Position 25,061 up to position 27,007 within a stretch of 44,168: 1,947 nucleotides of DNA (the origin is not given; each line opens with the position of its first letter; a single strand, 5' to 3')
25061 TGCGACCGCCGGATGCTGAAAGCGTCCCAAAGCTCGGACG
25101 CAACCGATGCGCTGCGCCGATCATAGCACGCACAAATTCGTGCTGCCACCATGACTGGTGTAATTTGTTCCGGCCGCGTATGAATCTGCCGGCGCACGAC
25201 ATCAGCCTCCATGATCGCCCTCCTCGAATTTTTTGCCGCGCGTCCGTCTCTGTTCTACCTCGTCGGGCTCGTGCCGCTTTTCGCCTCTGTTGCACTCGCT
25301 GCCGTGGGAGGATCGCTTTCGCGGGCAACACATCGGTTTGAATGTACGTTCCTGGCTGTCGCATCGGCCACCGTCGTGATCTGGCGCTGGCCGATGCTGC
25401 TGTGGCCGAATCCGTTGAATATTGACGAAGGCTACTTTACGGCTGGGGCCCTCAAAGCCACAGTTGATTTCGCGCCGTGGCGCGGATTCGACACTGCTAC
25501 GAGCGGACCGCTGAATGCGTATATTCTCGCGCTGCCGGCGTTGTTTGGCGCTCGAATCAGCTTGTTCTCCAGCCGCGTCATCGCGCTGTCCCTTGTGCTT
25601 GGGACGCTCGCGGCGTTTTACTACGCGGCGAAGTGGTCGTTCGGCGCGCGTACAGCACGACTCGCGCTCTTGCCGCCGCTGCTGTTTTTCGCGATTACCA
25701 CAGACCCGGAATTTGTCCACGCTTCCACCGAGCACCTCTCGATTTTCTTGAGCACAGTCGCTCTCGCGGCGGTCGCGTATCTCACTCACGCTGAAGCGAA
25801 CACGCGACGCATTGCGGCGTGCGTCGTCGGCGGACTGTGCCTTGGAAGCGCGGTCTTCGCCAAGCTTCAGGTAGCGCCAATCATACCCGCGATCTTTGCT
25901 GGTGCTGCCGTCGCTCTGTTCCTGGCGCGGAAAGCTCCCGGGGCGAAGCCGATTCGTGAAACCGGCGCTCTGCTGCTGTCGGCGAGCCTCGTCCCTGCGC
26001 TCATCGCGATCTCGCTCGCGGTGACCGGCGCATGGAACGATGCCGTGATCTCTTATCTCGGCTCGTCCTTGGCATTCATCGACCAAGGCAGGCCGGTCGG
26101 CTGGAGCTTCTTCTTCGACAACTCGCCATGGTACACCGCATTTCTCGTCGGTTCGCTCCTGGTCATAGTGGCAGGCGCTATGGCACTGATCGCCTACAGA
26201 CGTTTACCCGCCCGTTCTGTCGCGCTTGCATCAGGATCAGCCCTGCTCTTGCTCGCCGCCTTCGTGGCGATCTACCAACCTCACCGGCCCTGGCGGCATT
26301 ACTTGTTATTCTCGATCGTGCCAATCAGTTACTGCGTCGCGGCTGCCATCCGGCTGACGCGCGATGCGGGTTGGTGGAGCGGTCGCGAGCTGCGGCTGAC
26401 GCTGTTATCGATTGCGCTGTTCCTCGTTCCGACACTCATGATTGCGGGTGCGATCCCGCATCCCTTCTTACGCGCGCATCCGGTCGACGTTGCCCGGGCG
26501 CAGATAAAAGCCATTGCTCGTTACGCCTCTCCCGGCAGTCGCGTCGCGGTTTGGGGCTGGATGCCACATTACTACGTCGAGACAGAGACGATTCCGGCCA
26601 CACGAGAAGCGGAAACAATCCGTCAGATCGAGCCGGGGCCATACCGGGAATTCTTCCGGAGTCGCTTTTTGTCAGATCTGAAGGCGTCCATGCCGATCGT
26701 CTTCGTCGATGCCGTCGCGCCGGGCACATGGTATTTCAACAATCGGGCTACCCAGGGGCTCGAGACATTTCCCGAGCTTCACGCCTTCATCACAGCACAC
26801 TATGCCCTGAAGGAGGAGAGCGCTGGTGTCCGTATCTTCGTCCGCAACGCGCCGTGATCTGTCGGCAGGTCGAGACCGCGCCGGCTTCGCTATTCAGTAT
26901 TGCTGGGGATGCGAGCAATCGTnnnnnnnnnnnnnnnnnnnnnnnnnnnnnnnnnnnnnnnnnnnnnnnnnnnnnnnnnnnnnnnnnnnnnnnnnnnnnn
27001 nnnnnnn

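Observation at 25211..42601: Iterated GT-C / lipoprotein modules: six GT-C glycosyltransferases, five of them PIG-V-like, in 17 kb, four followed by a cognate lipoprotein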

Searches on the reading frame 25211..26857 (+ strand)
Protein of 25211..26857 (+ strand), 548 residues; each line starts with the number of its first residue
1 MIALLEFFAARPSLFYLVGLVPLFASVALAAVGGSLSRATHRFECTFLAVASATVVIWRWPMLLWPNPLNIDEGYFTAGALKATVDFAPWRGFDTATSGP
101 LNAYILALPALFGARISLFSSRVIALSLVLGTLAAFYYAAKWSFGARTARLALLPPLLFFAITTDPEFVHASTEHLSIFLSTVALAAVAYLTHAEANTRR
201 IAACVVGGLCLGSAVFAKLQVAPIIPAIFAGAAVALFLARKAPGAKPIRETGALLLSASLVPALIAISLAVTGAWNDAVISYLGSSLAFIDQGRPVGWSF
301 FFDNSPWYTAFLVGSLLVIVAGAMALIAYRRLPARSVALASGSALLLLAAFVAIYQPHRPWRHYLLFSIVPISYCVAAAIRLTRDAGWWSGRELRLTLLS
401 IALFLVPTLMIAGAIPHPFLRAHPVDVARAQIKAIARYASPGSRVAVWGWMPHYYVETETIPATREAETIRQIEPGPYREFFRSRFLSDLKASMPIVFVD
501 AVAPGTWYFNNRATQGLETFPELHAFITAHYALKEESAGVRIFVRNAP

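Call 4: search_protein_families(library=pfam, proteins=[window:25211-26857:+], max_evalue=1)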
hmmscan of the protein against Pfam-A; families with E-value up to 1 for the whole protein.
window:25211-26857:+ (548 aa): 0 families

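Call 9: search_protein_families(library=ncbifam, proteins=[window:25211-26857:+], max_evalue=0.1)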
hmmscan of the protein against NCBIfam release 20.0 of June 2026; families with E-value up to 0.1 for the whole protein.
window:25211-26857:+ (548 aa): 1 family
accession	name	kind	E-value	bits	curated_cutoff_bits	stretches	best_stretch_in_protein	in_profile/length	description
NF011328.0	PRK14744.1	equivalog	0.049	13.4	63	0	288-297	15-24/28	leu operon leader peptide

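Call 34: search_protein_families(library=pfam, proteins=[window:25211-26857:+], max_evalue=10)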
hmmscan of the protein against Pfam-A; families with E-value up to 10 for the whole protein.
window:25211-26857:+ (548 aa): 0 families

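Call 77: search_solved_structures(query=window:25211-26857:+, max_evalue=10)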
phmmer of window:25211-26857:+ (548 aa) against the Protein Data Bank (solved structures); distinct sequences matched with E-value up to 10: 0.

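Call 78: find_homologous_proteins(query=window:25211-26857:+, max_evalue=0.001)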
Query window:25211-26857:+ (548 aa): 87 proteins with E <= 0.001 among 8000 candidates.
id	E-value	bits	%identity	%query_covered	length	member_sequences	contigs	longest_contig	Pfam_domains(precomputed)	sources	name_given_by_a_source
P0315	1.2e-154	534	50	99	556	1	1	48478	-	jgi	jgi:hypothetical protein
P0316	1.1e-153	531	50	99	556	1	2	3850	-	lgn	-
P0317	1.3e-152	527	48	100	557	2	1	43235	-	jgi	jgi:hypothetical protein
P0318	4.6e-151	522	49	99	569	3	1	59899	-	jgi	jgi:hypothetical protein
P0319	2.0e-150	520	48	99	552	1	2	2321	-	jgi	jgi:hypothetical protein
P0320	1.1e-149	518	47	100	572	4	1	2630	-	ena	-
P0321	5.6e-147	509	48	100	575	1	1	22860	-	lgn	-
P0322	5.7e-147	509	48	99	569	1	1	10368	-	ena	-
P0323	5.8e-147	509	47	99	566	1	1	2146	-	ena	-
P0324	3.3e-145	503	47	99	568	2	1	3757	-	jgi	jgi:hypothetical protein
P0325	8.6e-145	502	46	99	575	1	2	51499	-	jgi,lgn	jgi:hypothetical protein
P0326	6.1e-144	499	48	100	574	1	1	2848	-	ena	-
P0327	1.0e-143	498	47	99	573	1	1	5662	-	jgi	jgi:hypothetical protein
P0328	1.5e-143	498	46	99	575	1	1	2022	-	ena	-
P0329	5.2e-143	496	47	100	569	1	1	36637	-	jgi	jgi:hypothetical protein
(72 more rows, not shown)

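Call 81: search_solved_structures(query=A6, max_evalue=10)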
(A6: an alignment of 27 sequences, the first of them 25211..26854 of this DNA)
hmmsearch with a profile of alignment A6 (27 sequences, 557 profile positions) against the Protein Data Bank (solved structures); distinct sequences matched with E-value up to 10: 11.
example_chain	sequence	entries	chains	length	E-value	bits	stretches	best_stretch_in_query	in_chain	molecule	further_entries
9bf6_A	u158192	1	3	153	0.055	15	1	378-471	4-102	Envelope glycoprotein gp41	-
8jxo_A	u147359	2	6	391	0.076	14.5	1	5-70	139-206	BlCHR2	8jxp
6vpx_D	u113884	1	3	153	0.27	12.7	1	380-473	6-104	Envelope glycoprotein gp41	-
7obq_v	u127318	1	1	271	0.5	11.8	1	227-341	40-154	Signal recognition particle receptor subunit beta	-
5js9_D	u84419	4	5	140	0.72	11.3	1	404-466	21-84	gp41 | Envelope glycoprotein gp160 | Envelope glycoprotein gp41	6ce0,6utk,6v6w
9nc3_B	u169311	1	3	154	1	10.8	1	376-470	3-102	Envelope glycoprotein gp41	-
9nbt_B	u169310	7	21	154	1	10.8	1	376-470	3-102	Envelope glycoprotein gp41 | Env polyprotein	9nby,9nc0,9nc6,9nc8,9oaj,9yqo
7rso_B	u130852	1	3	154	1.2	10.6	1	375-465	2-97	AMC016 gp41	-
6nc2_B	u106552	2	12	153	1.2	10.5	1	380-472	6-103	AMC011 v4.2 SOSIP gp41 | HIV-1 Env AMC011 v4.2 SOSIP gp41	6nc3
8tgw_a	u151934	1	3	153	1.4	10.4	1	380-465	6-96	1059 SOSIP Transmembrane protein gp41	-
8gje_B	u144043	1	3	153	1.4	10.3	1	380-466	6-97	CZA97.12 SOSIP.664 Envelope glycoprotein gp41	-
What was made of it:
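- Tried and rejected: The 548-aa membrane protein gave nothing against Pfam, NCBIfam or PDB sequences, even as a profile (calls 4, 9, 34, 77, 81).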
